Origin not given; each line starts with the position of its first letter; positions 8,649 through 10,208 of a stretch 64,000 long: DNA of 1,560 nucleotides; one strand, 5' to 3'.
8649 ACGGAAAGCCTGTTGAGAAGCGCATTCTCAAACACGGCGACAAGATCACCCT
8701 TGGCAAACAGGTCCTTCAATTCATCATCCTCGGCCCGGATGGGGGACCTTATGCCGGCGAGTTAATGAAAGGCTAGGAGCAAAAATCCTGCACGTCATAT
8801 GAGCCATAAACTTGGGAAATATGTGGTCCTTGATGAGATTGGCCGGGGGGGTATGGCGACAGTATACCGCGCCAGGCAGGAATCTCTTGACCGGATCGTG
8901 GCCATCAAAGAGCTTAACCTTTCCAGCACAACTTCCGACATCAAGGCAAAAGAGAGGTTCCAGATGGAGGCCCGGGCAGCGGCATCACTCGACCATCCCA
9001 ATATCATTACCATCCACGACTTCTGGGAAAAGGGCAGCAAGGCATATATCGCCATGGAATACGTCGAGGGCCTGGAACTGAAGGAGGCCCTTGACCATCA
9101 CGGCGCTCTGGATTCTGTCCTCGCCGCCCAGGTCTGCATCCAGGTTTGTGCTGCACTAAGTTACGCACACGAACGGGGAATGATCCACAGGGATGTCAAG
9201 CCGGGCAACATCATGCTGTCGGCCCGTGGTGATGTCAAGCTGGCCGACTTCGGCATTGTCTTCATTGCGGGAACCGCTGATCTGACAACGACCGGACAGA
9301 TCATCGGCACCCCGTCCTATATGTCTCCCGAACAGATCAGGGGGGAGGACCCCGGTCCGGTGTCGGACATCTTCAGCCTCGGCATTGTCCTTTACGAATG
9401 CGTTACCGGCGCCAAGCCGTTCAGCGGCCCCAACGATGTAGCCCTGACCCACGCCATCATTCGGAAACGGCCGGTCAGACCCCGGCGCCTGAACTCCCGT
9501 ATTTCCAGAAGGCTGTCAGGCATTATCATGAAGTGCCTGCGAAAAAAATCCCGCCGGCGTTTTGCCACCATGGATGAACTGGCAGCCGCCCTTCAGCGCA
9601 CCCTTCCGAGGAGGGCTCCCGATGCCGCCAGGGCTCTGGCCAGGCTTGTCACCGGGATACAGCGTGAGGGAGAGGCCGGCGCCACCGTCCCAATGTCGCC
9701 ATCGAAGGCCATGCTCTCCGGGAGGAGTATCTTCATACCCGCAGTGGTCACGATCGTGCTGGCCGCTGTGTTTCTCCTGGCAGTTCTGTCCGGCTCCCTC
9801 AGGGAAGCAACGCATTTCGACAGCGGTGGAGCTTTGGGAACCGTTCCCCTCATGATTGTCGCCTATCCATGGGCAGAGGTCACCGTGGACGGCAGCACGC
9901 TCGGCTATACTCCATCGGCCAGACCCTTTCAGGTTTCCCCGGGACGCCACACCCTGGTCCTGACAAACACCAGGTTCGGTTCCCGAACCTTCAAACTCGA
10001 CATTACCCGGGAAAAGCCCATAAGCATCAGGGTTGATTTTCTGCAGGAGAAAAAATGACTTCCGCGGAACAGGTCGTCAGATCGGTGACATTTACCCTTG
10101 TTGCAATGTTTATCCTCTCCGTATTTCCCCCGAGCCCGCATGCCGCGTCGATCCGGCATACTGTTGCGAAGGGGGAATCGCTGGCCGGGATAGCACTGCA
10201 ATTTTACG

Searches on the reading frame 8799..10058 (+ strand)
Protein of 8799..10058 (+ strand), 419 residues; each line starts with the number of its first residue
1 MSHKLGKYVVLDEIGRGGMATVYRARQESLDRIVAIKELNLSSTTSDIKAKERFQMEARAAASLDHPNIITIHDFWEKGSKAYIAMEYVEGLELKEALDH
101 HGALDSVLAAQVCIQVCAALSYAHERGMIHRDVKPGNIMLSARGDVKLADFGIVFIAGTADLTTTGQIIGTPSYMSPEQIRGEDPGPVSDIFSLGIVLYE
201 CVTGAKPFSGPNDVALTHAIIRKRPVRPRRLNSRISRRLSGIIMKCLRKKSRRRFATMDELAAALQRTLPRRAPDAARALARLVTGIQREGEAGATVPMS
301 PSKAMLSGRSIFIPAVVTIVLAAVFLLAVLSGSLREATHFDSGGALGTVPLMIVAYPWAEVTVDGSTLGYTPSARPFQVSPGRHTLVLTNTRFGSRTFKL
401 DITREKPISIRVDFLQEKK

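Call 25: search_protein_families(library=ncbifam, proteins=[window:8799-10058:+], max_evalue=1e-20)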
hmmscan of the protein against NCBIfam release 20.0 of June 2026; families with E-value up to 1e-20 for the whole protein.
window:8799-10058:+ (419 aa): 7 families
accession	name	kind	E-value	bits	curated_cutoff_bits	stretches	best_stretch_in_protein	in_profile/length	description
NF033483.0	PknB_PASTA_kin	equivalog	7.1e-97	325.7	450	1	6-279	7-279/563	Stk1 family PASTA domain-containing Ser/Thr kinase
NF052427.1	StpK7MSMEG_1200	equivalog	8.6e-63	212.7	900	1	3-323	4-310/601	serine/threonine protein kinase StpK7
TIGR03903.1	TOMM_kin_cyc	equivalog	2e-43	148.5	705.75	1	34-263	6-242/1267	TOMM system kinase/cyclase fusion protein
NF009651.0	PRK13184.1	equivalog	3.4e-43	147.7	839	1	6-269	2-291/932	serine/threonine-protein kinase PknD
NF047741.1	antiphage_MADS6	equivalog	1.1e-40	139.7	460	1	110-275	302-467/612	methylation-associated defense system protein kinase MAD6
NF038150.1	lanthi_synth_IV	equivalog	1.6e-34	119.4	650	1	6-282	189-470/851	class IV lanthionine synthetase LanL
NF053615.1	SerThrKinAfsKStmc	equivalog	2.2e-30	106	1300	1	4-266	11-265/809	protein serine/threonine kinase AfsK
